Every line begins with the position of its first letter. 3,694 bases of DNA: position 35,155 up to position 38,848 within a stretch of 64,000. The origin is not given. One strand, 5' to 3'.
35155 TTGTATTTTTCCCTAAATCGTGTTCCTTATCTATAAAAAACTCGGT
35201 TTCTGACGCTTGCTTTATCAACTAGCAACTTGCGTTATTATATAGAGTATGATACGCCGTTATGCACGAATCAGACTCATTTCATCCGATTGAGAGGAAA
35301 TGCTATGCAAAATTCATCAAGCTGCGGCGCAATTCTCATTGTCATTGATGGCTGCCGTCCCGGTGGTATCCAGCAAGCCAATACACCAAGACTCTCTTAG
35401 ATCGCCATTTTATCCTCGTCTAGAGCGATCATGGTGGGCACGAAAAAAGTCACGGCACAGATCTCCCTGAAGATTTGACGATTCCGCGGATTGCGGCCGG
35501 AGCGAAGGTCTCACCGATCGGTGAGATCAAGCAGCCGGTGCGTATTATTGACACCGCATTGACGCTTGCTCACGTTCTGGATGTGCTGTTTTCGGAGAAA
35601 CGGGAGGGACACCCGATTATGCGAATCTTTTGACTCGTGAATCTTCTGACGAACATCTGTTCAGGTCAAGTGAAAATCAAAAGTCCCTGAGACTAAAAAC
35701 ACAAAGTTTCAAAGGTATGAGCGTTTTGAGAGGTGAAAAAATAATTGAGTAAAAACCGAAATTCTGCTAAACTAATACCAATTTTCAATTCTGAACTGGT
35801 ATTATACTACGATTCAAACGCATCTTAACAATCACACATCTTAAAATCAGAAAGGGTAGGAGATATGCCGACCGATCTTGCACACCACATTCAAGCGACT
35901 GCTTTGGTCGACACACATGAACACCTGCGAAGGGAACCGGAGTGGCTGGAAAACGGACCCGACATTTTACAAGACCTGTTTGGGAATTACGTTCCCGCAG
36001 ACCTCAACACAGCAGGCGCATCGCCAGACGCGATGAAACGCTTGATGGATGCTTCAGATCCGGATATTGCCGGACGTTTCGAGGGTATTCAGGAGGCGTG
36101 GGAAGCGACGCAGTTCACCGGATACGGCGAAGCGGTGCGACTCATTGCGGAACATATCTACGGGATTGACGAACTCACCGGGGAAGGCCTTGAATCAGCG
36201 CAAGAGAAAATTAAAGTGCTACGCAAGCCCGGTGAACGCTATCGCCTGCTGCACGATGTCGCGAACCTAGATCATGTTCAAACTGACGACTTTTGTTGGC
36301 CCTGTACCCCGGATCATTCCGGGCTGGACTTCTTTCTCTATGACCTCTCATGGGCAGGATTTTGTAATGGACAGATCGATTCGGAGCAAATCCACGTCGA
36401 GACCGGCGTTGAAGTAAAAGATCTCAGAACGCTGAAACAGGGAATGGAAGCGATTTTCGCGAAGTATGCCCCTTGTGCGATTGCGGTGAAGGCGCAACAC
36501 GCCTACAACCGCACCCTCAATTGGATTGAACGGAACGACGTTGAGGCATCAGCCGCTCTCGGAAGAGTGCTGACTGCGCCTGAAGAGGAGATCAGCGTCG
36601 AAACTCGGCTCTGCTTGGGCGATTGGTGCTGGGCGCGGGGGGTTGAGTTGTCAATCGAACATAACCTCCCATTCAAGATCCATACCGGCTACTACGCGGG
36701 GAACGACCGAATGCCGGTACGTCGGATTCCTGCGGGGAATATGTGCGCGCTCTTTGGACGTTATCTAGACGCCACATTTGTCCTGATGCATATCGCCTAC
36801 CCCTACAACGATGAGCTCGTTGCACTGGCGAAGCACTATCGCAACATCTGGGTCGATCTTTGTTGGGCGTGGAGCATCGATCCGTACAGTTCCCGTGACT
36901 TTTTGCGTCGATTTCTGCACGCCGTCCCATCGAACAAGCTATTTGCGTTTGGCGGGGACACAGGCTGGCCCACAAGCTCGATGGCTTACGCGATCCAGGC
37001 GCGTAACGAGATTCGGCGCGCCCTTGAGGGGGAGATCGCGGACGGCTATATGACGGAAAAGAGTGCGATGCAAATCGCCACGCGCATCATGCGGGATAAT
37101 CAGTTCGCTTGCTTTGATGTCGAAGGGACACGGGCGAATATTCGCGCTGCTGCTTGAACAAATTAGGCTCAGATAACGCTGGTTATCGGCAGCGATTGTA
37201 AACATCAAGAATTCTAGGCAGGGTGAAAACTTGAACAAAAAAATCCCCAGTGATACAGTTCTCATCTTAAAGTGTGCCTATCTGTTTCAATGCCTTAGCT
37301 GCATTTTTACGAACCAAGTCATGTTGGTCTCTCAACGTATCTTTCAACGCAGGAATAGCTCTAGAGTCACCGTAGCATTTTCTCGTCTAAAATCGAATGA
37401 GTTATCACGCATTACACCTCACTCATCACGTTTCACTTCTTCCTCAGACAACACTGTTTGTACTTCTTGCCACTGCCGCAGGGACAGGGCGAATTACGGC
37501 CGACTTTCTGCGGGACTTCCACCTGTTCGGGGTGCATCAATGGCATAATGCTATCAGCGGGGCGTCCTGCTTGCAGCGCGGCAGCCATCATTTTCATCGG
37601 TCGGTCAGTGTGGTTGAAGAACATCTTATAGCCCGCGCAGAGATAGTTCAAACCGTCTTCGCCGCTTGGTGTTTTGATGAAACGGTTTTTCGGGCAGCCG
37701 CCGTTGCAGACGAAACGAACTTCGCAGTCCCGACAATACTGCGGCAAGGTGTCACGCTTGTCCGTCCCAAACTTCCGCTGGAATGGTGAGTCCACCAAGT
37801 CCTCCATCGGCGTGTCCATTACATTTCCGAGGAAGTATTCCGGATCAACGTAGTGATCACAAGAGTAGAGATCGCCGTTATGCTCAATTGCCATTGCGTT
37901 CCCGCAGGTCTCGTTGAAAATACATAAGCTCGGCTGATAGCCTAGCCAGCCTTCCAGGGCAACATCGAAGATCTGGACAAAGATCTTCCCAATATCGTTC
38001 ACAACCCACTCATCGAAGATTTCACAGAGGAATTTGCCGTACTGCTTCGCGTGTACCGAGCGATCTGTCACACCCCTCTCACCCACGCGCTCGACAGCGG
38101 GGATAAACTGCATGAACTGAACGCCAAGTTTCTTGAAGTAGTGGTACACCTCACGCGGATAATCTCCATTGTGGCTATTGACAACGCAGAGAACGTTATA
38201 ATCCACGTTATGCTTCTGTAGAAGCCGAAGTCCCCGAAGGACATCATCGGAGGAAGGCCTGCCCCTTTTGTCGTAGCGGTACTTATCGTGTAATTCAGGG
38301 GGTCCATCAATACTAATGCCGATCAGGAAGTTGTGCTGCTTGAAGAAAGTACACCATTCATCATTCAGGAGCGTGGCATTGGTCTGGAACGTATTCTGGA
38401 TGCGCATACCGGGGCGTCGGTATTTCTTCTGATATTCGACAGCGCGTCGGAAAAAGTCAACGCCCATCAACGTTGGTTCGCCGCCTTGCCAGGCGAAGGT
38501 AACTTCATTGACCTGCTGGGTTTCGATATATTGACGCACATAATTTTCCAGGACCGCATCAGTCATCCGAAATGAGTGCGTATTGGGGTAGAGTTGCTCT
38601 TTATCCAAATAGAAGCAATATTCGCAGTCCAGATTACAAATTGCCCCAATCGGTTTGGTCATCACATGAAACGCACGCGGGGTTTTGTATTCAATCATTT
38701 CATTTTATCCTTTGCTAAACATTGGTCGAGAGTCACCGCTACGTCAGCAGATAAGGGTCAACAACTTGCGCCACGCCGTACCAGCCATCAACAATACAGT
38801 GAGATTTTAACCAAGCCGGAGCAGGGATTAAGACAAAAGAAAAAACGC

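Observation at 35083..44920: Two identical 155-bp palindromic MITE-like elements in inverted orientation bracketing a 9.5-kb gene block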

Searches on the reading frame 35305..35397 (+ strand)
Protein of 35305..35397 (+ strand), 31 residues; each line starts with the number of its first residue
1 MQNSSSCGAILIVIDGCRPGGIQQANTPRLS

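Call 73: search_protein_families(library=pfam, proteins=[window:35305-35397:+], max_evalue=1)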
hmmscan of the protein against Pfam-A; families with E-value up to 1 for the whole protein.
seq(31 aa): 0 families

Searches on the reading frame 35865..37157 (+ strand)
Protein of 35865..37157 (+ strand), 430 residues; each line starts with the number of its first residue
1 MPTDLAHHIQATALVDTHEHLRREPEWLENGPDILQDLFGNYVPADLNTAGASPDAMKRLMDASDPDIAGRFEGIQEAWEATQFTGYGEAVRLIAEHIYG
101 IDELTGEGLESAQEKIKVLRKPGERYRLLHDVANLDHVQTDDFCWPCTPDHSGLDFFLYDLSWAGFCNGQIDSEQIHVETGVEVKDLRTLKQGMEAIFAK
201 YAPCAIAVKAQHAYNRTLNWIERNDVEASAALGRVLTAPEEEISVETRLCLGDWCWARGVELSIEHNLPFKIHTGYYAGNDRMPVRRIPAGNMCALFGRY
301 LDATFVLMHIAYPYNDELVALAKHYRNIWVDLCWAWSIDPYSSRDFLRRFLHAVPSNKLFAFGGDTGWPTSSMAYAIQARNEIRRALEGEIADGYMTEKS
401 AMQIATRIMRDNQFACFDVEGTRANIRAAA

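Call 20: find_encoding_contigs(protein=window:35865-37157:+, flank=10000, max_places=8)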
Protein window:35865-37157:+ (430 aa): no gene with exactly this product is on record in the collection.

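Call 28: search_protein_families(library=pfam, proteins=[window:35865-37157:+])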
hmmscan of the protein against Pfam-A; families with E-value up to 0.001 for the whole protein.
window:35865-37157:+ (430 aa): 1 family
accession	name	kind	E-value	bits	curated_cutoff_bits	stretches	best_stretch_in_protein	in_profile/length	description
PF04909.20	Amidohydro_2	-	4.5e-12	46.8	26.4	1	254-365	127-246/289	Amidohydrolase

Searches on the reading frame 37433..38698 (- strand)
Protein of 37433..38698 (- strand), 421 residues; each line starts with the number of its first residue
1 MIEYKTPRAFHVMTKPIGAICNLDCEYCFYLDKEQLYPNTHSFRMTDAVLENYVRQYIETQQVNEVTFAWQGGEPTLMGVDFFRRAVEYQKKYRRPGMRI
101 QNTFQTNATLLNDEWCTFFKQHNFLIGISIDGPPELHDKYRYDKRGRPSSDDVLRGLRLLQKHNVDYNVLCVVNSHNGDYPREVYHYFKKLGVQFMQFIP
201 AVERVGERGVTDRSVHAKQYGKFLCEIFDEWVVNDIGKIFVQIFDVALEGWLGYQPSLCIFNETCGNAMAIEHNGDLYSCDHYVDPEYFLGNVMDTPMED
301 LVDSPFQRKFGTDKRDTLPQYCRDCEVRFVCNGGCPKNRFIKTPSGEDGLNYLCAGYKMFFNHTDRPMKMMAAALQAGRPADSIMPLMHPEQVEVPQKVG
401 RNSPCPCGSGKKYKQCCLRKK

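Call 28: search_protein_families(library=pfam, proteins=[window:37433-38698:-])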
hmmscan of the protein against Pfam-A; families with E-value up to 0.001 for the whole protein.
window:37433-38698:- (421 aa): 4 families
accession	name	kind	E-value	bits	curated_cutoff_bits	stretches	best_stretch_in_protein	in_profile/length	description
PF04055.27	Radical_SAM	-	1.8e-16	61.2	29.5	1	17-186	3-164/166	Radical SAM superfamily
PF13186.11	SPASM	-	9.1e-11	42.3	21.5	1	266-326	5-67/67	Iron-sulfur cluster-binding domain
PF02810.21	SEC-C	-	1.3e-09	38.2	20.4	1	401-419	1-19/19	SEC-C motif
PF13353.11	Fer4_12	-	0.00031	21.5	22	1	21-151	15-133/137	4Fe-4S single cluster domain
